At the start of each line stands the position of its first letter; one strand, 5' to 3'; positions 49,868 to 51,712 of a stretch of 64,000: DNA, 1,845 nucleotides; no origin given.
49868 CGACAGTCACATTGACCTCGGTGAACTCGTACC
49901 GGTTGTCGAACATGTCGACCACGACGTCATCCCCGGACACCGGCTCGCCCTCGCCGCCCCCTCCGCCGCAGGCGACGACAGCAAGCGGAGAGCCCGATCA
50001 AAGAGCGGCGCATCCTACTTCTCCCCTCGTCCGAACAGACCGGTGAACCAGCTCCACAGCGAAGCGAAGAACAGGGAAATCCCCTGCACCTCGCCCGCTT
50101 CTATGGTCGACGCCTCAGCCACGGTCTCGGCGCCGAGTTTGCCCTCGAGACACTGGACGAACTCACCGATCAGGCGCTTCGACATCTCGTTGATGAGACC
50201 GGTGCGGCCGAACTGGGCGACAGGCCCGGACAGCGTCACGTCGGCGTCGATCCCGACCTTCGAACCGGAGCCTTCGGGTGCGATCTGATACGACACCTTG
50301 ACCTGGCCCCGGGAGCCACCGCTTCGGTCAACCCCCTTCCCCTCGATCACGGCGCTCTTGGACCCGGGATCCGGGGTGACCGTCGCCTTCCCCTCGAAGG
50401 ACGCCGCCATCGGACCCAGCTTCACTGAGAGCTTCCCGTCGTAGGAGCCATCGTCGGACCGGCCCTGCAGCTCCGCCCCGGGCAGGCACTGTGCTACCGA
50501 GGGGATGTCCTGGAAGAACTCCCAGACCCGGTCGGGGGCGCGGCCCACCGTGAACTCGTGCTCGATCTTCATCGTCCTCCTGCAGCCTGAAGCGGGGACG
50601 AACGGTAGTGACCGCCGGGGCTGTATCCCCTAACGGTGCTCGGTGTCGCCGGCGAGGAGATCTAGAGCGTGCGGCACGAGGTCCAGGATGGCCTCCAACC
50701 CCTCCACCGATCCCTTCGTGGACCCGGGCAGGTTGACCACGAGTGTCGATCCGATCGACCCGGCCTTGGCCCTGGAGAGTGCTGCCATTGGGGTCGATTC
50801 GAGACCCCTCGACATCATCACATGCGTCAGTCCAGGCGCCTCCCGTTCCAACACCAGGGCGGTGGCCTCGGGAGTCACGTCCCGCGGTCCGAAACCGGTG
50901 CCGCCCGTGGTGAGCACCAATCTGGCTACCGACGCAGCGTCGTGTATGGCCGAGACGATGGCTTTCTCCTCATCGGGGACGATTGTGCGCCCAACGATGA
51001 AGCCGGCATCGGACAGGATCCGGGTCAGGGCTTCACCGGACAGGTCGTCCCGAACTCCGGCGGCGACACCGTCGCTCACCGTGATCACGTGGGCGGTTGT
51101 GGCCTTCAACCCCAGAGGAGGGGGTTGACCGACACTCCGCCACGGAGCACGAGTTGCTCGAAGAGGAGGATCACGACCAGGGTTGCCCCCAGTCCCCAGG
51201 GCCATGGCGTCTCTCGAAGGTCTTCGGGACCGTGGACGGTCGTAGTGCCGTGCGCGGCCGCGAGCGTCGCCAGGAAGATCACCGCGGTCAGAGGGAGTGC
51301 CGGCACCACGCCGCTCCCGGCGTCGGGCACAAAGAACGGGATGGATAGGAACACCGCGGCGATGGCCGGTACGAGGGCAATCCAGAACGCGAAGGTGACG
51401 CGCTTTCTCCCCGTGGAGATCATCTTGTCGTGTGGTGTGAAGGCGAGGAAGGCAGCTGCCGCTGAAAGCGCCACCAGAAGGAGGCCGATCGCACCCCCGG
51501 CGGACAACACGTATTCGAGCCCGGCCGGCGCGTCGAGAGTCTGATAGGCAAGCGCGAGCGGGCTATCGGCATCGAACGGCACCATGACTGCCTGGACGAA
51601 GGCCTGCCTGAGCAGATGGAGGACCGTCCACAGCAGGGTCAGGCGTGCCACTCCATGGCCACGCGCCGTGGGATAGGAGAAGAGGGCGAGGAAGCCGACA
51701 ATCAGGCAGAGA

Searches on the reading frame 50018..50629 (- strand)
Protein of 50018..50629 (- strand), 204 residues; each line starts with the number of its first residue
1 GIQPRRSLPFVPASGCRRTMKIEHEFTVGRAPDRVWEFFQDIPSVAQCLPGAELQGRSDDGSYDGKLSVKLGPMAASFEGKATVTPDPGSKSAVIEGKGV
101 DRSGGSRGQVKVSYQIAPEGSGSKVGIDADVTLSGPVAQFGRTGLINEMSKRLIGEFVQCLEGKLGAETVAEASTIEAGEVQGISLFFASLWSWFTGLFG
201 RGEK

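Call 36: search_protein_families(library=pfam, proteins=[window:50018-50629:-], max_evalue=0.001)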
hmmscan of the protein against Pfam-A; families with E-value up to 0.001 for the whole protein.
window:50018-50629:- (204 aa): 2 families
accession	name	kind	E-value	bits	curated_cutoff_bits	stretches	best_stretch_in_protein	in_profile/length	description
PF06240.19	COXG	-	2.2e-18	66.7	22.2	1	25-165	2-139/140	Carbon monoxide dehydrogenase subunit G (CoxG)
PF10604.15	Polyketide_cyc2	-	6e-07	30.3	27.4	1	21-161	3-137/142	Polyketide cyclase / dehydrase and lipid transport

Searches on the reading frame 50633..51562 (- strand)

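Call 36: search_protein_families(library=pfam, proteins=[window:50633-51562:-], max_evalue=0.001)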
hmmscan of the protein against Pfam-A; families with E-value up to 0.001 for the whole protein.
window:50633-51562:- (310 aa): 1 family
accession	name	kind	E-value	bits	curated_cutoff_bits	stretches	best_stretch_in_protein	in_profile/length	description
PF00994.29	MoCF_biosynth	-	1.1e-26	93.7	26.6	1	159-296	2-142/144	Probable molybdopterin binding domain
